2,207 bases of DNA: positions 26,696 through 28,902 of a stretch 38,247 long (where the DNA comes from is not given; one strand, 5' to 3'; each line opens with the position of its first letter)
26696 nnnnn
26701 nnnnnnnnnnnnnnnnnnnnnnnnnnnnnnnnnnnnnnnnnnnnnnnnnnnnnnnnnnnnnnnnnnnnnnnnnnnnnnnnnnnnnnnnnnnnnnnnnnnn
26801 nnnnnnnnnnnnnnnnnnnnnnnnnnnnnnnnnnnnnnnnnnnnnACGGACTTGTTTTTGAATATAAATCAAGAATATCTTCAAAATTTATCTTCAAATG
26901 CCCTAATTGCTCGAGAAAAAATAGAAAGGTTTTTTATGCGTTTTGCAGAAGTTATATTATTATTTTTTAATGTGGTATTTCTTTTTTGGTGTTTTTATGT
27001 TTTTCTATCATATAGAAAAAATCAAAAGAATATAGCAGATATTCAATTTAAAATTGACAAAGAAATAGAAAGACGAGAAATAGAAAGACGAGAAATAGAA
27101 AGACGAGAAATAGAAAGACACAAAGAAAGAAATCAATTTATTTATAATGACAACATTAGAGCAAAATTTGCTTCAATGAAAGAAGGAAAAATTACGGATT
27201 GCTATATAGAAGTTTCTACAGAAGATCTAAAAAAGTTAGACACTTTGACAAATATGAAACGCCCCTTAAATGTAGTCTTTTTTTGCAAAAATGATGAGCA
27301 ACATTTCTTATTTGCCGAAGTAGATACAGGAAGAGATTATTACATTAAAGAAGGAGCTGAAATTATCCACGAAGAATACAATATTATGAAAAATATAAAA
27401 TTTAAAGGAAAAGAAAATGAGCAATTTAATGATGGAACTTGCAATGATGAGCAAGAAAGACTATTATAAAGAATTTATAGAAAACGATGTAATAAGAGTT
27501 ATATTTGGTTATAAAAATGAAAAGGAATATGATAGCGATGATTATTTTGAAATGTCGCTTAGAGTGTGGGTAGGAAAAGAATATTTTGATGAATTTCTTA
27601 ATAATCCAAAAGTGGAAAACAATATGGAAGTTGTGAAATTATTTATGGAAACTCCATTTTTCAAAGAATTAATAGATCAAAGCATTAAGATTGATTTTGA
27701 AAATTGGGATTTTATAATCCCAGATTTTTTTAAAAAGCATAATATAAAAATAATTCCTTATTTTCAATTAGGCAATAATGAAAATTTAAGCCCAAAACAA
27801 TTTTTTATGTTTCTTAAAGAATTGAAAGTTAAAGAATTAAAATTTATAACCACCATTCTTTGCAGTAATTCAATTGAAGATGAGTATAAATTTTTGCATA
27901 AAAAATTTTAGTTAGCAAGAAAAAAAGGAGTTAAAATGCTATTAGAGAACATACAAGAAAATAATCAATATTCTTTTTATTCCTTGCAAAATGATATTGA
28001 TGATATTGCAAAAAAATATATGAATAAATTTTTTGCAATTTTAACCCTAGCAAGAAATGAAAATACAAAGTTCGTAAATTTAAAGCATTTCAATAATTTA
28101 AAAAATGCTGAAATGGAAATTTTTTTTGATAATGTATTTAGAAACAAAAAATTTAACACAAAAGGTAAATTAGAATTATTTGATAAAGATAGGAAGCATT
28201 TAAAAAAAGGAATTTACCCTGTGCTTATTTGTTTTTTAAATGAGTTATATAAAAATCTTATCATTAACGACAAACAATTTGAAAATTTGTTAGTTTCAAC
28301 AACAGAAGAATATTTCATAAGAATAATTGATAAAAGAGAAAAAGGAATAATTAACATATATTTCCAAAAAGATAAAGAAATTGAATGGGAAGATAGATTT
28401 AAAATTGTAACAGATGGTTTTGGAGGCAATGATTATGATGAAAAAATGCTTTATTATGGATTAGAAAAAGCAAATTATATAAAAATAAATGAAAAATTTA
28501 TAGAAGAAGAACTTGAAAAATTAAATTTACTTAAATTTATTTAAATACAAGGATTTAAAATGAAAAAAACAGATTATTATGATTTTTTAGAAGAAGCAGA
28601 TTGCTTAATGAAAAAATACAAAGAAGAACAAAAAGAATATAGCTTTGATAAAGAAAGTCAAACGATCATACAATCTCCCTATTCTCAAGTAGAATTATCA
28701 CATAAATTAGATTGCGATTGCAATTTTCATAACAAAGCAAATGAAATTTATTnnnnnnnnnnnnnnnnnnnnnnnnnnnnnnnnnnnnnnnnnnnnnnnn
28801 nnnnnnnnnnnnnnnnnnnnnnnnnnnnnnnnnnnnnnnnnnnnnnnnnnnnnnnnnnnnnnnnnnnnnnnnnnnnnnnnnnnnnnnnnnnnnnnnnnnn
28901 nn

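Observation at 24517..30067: Paralogous, mosaic accessory cassette region downstream of ssb; candidate leading-region anti-defence or establishment island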

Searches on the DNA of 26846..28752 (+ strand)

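Call 16: search_dna_similar(query=window:26886-28752:+, collection=plasmids, mode=near, max_rows=25)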
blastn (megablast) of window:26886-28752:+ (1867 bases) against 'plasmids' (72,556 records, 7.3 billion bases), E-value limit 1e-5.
Records with a match: 182; places in all: 201; records where one place covers at least 80% of the query: 0.
Best place of each record, by identity: >=99% 2; 95-99% 177; 90-95% 2; 80-90% 1.
By first word of the organism name: Campylobacter 182.
By predicted mobility (MOB-suite, as given by PLSDB): conjugative 179; non-mobilizable 3.
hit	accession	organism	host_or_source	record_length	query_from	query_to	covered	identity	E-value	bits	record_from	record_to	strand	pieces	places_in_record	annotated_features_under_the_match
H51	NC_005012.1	Campylobacter jejuni subsp. jejuni 81-176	-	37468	1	1058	57%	96.5%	0e+0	1971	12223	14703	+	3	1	hypothetical protein (x7)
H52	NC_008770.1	Campylobacter jejuni subsp. jejuni 81-176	-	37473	1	1058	57%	96.5%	0e+0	1971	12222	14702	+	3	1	hypothetical protein (x6)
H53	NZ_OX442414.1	Campylobacter coli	-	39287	34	1051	55%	95.6%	0e+0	1696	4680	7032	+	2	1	hypothetical protein (x6)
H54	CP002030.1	Campylobacter jejuni subsp. jejuni ICDCCJ07001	-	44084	486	1867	50%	96.8%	0e+0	1551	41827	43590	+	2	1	hypothetical protein (x3)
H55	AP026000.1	Campylobacter jejuni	Homo sapiens,feces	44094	486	1867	50%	96.8%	0e+0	1551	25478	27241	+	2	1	hypothetical protein (x4)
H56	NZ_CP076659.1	Campylobacter novaezeelandiae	Cell culture,river water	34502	223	1752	47%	87.0%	1e-144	989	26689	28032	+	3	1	hypothetical protein (x4)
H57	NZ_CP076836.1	Campylobacter jejuni X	Homo sapiens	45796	475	1867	38%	96.0%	0e+0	1132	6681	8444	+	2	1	hypothetical protein (x3) | YopX family protein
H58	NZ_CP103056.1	Campylobacter coli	caecum,Chicken caecum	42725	1039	1705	36%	99.0%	0e+0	1194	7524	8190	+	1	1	hypothetical protein (x2)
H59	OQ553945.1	Campylobacter jejuni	Homo sapiens,human,feces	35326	1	1013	36%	97.3%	0e+0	1150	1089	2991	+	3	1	DUF4303 domain-containing protein | DUF2972 domain-containing protein | Transporter | C4-dicarboxylate ABC transporter | cotS,Spore coat protein CotS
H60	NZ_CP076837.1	Campylobacter jejuni X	Homo sapiens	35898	1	1013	36%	96.6%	0e+0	1123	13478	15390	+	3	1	hypothetical protein (x5)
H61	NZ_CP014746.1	Campylobacter jejuni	chicken,liver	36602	1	1867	35%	97.9%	0e+0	1128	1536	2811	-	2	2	hypothetical protein (x3) | YopX family protein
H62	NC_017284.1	Campylobacter jejuni subsp. jejuni IA3902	sheep,aborted placenta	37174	1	1867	35%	97.5%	1e-159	1271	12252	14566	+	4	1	hypothetical protein (x5) | YopX family protein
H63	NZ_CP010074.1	Campylobacter jejuni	Homo sapiens,stool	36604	1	1867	35%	96.0%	0e+0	1182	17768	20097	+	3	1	hypothetical protein (x5) | YopX family protein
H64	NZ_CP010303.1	Campylobacter jejuni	Homo sapiens,stool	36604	1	1867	35%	96.0%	0e+0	1182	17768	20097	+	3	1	hypothetical protein (x5) | YopX family protein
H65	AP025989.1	Campylobacter jejuni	Homo sapiens,feces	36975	35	1867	33%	95.3%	0e+0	969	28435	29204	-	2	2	hypothetical protein (x3)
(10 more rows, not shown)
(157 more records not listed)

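Call 24: get_annotated_region(hit=H56, flank=6000)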
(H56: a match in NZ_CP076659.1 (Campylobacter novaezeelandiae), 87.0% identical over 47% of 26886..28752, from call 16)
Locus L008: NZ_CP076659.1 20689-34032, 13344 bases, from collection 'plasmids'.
description: Campylobacter novaezeelandiae strain W441b plasmid pCNZW441b2, complete sequence
organism: Campylobacter novaezeelandiae (NCBI taxid 2267891)
taxonomy: Bacteria; Campylobacterota; Epsilonproteobacteria; Campylobacterales; Campylobacteraceae; Campylobacter; Campylobacter novaezeelandiae
host: -; source: Cell culture,river water; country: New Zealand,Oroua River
typing (MOB-suite, as given by PLSDB): conjugative; replicon rep_cluster_1502; relaxase MOBP; mating-pair formation MPF_T
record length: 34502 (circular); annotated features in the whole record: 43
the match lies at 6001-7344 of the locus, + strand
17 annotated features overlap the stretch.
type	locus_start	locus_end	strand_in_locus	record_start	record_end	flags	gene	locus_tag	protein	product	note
CDS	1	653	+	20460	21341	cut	-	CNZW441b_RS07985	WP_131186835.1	ArdC family protein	-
CDS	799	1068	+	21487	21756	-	-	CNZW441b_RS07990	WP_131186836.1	hypothetical protein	-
CDS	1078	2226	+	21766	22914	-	-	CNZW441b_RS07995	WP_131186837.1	type IV secretion system protein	-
CDS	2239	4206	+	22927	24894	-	-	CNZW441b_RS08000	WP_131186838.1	type IA DNA topoisomerase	-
CDS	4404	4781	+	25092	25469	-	-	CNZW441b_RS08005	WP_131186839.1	hypothetical protein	-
CDS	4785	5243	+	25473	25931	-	-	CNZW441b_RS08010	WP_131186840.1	single-stranded DNA-binding protein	-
CDS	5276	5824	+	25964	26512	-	-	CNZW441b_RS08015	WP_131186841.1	hypothetical protein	-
CDS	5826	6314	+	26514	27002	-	-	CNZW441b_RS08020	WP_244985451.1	hypothetical protein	-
CDS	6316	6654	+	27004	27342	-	-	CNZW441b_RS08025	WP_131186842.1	hypothetical protein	-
CDS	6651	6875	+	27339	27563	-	-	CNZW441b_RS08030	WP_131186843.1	hypothetical protein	-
CDS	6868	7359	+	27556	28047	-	-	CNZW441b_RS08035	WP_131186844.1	hypothetical protein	-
CDS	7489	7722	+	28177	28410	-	-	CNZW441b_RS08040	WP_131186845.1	hypothetical protein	-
CDS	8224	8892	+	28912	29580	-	-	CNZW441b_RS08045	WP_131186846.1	ParA family protein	-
CDS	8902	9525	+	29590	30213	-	-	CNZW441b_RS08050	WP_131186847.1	hypothetical protein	-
CDS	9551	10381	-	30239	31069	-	-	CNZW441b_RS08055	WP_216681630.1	replication initiation protein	GO:0006270 - DNA replication initiation [Evidence IEA]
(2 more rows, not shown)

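Call 65: get_annotated_region(hit=H57, flank=4000)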
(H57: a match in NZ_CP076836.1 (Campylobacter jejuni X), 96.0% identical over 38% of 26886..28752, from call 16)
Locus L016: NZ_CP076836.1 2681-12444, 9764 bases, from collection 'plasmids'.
description: Campylobacter jejuni X voucher NCTC 13357 plasmid pTet, complete sequence
organism: Campylobacter jejuni X (NCBI taxid 1381117)
taxonomy: Bacteria; Campylobacterota; Epsilonproteobacteria; Campylobacterales; Campylobacteraceae; Campylobacter; Campylobacter jejuni; Campylobacter jejuni X
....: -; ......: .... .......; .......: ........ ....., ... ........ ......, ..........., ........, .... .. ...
typing (MOB-suite, as given by PLSDB): conjugative; relaxase MOBP; mating-pair formation MPF_T
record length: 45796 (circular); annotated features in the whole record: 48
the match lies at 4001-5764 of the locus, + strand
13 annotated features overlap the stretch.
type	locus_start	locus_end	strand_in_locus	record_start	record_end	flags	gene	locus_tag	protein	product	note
CDS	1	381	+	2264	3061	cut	-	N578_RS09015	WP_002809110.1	hypothetical protein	-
CDS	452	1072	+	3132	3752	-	-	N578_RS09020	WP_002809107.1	hypothetical protein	-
CDS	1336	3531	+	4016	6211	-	-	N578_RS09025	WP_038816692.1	DNA topoisomerase 3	GO:0006265 - DNA topological change [Evidence IEA]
CDS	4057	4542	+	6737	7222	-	-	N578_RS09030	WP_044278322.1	hypothetical protein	-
CDS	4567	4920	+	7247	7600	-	-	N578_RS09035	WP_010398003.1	hypothetical protein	-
CDS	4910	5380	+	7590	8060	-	-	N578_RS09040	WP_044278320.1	hypothetical protein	-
CDS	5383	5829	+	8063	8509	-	-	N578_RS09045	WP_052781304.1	YopX family protein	-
CDS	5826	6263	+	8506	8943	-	-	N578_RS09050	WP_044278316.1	hypothetical protein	-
CDS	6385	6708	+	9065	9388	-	-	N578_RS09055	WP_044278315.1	hypothetical protein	-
CDS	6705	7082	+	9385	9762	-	-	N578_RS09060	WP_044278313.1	hypothetical protein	-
CDS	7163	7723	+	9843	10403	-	-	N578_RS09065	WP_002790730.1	hypothetical protein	-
CDS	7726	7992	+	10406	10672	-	-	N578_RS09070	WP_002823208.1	hypothetical protein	-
CDS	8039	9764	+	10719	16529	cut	-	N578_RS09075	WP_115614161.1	SNF2-related protein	-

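Call 66: get_annotated_region(hit=H58, flank=5000)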
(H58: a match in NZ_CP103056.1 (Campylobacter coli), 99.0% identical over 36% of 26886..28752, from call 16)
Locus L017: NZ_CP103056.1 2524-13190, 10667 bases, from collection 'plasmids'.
description: Campylobacter coli strain YC3-24 plasmid pC3-24, complete sequence
organism: Campylobacter coli (NCBI taxid 195)
taxonomy: Bacteria; Campylobacterota; Epsilonproteobacteria; Campylobacterales; Campylobacteraceae; Campylobacter; Campylobacter coli
host: -; source: caecum,Chicken caecum; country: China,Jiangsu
typing (MOB-suite, as given by PLSDB): conjugative; relaxase MOBP; mating-pair formation MPF_T
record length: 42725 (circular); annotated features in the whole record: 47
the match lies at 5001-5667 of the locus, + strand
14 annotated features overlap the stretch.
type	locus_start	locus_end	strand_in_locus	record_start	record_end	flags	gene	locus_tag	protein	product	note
CDS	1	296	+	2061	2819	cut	-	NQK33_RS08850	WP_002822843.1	TrbM/KikA/MpfK family conjugal transfer protein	-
CDS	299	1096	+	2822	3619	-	-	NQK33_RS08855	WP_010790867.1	hypothetical protein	-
CDS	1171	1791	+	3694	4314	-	-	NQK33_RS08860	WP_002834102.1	hypothetical protein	-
CDS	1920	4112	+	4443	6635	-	-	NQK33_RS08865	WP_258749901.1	DNA topoisomerase 3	GO:0006265 - DNA topological change [Evidence IEA]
CDS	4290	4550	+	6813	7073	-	-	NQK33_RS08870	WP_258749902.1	hypothetical protein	-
CDS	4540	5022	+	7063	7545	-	-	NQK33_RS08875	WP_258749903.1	hypothetical protein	-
CDS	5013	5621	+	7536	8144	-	-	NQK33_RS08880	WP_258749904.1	hypothetical protein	-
CDS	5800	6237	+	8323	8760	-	-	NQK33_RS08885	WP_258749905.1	hypothetical protein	-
CDS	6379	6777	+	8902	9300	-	-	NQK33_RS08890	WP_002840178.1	hypothetical protein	-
CDS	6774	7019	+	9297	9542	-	-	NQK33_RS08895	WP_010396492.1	hypothetical protein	-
CDS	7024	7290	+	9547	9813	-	-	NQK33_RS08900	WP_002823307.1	hypothetical protein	-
CDS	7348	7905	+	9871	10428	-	-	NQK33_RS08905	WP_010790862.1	hypothetical protein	-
CDS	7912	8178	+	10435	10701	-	-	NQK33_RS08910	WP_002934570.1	hypothetical protein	-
CDS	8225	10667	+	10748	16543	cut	-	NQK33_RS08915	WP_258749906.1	SNF2-related protein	-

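Call 67: get_annotated_region(hit=H65, flank=5000)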
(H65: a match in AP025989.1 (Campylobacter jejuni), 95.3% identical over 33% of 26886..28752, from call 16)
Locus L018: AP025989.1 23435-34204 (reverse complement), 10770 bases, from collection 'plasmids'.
description: Campylobacter jejuni THJ065 plasmid pTHJ065_2 DNA, complete sequence
organism: Campylobacter jejuni (NCBI taxid 197)
taxonomy: Bacteria; Campylobacterota; Epsilonproteobacteria; Campylobacterales; Campylobacteraceae; Campylobacter; Campylobacter jejuni
host: -; source: Homo sapiens,feces; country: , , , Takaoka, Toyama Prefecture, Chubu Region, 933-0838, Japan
typing (MOB-suite, as given by PLSDB): conjugative; replicon rep_cluster_1502; relaxase MOBP; mating-pair formation MPF_T
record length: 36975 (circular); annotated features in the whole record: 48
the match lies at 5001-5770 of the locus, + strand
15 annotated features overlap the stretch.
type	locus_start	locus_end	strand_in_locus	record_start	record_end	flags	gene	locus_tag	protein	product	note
CDS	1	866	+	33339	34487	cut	-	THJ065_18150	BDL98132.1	hypothetical protein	-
CDS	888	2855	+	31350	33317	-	-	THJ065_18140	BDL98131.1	DNA topoisomerase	-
CDS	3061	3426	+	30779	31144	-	-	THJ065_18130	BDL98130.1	hypothetical protein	-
CDS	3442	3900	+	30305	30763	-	ssb_3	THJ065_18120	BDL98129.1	single-stranded DNA-binding protein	-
CDS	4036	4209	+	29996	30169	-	-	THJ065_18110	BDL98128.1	hypothetical protein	-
CDS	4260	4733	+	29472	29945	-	-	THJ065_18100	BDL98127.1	hypothetical protein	-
CDS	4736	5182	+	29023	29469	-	-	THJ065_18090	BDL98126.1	hypothetical protein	-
CDS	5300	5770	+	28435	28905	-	-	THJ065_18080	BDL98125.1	hypothetical protein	-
CDS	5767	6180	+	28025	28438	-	-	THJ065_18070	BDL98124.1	hypothetical protein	-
CDS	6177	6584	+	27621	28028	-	-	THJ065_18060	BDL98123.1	hypothetical protein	-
CDS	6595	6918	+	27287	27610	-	-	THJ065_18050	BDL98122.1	hypothetical protein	-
CDS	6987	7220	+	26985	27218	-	-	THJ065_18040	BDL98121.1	hypothetical protein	-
CDS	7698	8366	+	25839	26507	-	-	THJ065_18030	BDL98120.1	hypothetical protein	-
CDS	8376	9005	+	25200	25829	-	-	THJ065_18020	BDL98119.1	hypothetical protein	-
CDS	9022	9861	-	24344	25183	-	-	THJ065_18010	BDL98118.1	hypothetical protein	-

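Call 94: search_dna_similar(query=window:26846-26925:+, collection=plasmids, mode=near, max_rows=8)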
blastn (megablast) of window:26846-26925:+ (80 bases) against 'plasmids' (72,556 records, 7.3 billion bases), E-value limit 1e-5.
Records with a match: 30; places in all: 30; records where one place covers at least 80% of the query: 5.
Best place of each record, by identity: >=99% 29; 95-99% 1.
By first word of the organism name: Campylobacter 30.
By predicted mobility (MOB-suite, as given by PLSDB): conjugative 30.
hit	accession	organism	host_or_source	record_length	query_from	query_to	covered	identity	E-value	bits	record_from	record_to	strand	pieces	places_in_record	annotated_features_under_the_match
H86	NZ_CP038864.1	Campylobacter jejuni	mouse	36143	1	80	100%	100.0%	2e-13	156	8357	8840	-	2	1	hypothetical protein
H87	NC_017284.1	Campylobacter jejuni subsp. jejuni IA3902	sheep,aborted placenta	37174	1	80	100%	100.0%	2e-13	156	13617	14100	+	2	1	hypothetical protein (x2)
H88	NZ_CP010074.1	Campylobacter jejuni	Homo sapiens,stool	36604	1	80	100%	100.0%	2e-13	156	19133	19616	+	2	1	hypothetical protein (x2)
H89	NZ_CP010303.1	Campylobacter jejuni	Homo sapiens,stool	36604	1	80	100%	100.0%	2e-13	156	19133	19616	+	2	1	hypothetical protein (x2)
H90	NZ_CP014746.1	Campylobacter jejuni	chicken,liver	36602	1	80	100%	100.0%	2e-13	156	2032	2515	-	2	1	hypothetical protein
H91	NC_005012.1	Campylobacter jejuni subsp. jejuni 81-176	-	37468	38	80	54%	100.0%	2e-13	81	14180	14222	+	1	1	hypothetical protein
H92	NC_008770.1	Campylobacter jejuni subsp. jejuni 81-176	-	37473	38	80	54%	100.0%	2e-13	81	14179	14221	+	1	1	none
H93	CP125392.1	Campylobacter jejuni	Ursus americanus,Piedmont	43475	38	80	54%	100.0%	2e-13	81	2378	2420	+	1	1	none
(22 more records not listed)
